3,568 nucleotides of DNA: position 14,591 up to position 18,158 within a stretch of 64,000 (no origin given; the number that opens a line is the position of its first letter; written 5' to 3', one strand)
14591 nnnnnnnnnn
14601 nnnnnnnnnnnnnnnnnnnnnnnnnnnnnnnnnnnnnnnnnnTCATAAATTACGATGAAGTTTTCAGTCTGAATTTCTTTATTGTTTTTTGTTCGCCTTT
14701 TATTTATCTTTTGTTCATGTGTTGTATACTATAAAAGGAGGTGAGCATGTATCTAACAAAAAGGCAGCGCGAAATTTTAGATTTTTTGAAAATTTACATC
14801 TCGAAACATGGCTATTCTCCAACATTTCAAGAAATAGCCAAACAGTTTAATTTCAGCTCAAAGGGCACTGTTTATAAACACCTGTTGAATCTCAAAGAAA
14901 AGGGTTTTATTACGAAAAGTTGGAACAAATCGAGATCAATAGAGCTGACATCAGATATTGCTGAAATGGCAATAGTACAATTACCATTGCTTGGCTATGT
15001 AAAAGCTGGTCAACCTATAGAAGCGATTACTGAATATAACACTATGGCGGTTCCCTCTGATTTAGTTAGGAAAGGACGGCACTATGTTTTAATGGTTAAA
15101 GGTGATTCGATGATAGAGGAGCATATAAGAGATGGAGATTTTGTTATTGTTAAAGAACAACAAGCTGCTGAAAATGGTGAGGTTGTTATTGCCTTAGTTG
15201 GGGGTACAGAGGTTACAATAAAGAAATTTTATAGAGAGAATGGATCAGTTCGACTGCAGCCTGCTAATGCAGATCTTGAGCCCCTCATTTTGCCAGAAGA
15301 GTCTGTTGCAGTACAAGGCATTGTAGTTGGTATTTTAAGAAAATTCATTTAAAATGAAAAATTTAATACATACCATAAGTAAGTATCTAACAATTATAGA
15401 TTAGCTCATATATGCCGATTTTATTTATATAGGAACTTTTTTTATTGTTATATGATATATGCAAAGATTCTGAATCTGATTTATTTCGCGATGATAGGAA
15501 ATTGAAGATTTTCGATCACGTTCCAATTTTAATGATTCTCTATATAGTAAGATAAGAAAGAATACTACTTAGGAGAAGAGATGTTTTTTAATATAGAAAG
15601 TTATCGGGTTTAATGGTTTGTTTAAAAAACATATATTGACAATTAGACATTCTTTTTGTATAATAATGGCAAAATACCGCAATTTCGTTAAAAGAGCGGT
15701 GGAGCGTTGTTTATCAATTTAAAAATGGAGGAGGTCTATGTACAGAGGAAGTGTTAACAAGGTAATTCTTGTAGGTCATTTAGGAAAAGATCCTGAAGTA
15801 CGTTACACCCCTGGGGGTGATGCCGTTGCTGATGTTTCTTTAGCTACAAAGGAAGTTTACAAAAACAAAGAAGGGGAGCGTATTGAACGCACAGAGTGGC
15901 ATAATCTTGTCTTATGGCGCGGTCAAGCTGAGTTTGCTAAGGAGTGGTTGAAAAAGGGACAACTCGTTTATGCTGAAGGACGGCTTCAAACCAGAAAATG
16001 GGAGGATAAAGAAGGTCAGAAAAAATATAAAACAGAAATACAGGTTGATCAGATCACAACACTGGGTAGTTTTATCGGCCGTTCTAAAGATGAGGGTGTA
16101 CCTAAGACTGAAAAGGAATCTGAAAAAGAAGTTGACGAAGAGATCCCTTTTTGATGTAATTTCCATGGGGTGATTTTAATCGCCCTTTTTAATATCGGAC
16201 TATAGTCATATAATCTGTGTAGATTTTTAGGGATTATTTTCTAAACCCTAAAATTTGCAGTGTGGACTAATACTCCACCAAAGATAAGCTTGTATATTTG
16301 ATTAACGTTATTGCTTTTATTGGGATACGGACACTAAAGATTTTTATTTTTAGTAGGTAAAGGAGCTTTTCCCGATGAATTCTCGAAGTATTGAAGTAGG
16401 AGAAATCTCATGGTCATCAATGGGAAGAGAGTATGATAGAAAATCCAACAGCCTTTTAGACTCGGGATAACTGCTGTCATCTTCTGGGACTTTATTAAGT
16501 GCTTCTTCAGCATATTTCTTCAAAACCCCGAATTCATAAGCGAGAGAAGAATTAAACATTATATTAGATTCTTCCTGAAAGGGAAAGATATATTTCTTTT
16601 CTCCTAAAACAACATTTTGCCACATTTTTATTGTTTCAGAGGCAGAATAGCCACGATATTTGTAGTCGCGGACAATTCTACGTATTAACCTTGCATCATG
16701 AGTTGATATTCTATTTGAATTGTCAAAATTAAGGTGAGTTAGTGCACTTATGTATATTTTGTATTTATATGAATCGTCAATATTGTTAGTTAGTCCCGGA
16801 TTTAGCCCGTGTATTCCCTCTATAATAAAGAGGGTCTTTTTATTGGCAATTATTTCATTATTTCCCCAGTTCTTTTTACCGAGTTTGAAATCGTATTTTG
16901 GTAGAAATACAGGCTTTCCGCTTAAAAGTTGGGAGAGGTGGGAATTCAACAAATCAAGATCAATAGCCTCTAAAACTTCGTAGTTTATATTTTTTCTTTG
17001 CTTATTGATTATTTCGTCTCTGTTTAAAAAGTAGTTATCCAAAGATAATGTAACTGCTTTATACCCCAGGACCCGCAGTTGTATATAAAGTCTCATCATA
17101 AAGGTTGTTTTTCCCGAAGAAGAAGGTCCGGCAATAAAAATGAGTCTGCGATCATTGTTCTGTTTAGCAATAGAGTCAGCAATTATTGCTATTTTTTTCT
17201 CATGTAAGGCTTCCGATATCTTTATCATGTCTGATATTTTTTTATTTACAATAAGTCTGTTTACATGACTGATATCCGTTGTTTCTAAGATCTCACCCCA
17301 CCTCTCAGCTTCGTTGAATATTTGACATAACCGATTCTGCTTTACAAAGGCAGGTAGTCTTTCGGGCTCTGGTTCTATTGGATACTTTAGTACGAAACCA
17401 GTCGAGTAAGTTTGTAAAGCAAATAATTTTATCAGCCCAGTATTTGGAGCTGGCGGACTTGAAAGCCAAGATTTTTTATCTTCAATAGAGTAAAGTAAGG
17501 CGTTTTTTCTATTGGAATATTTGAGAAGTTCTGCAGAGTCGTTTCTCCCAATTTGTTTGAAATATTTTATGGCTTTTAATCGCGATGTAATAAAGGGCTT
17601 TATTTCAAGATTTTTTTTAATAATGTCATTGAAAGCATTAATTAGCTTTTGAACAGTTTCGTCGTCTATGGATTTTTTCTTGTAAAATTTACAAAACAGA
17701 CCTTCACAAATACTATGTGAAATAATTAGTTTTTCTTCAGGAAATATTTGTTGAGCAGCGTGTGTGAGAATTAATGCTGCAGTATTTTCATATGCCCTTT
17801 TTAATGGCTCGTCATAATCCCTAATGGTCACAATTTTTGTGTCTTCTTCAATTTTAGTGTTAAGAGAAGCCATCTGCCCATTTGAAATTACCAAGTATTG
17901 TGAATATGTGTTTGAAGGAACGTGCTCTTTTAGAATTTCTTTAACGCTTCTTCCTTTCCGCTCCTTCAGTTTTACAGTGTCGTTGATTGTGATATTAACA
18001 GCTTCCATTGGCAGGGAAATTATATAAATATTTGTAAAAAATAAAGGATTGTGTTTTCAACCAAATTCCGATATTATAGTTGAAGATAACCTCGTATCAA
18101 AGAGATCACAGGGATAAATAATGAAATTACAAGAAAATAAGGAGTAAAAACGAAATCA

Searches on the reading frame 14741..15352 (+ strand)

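Call 96: search_protein_families(library=pfam, proteins=[window:14741-15352:+], max_evalue=0.0001)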
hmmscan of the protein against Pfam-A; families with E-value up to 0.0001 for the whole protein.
window:14741-15352:+ (203 aa): 2 families
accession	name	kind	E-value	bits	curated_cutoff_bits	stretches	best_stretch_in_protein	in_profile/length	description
PF00717.28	Peptidase_S24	-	1.9e-31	108.6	23.3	1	82-196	1-116/116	Peptidase S24-like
PF01726.22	LexA_DNA_bind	-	7.5e-19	67.7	23.7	1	5-65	4-64/65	LexA DNA binding domain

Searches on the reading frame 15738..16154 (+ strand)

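Call 96: search_protein_families(library=pfam, proteins=[window:15738-16154:+], max_evalue=0.0001)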
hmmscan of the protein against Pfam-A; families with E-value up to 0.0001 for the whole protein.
window:15738-16154:+ (138 aa): 1 family
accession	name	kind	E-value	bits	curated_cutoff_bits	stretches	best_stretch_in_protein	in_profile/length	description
PF00436.31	SSB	-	9.8e-38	128.8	26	1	6-107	1-102/104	Single-strand binding protein family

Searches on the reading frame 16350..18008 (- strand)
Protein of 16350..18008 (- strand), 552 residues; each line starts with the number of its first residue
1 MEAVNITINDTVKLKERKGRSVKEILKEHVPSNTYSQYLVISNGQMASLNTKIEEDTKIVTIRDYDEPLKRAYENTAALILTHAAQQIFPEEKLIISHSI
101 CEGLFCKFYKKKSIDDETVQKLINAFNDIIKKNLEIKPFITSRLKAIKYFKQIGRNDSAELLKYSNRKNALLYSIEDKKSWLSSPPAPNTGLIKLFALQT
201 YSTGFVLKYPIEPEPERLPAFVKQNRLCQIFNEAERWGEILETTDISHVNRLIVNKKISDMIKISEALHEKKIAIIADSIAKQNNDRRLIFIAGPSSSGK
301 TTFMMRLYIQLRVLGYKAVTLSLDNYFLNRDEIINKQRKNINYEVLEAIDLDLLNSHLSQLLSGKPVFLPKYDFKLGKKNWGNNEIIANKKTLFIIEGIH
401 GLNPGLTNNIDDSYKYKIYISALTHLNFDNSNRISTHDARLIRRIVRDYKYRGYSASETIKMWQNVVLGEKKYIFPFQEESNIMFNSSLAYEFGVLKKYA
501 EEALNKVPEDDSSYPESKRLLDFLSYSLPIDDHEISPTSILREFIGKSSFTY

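Call 37: search_protein_families(library=pfam, proteins=[window:16350-18008:-], max_evalue=0.00001)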
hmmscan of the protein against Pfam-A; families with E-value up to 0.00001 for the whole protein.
window:16350-18008:- (552 aa): 1 family
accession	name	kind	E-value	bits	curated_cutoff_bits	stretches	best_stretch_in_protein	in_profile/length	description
PF00485.24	PRK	-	2.7e-19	70.2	22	1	290-486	2-188/196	Phosphoribulokinase / Uridine kinase family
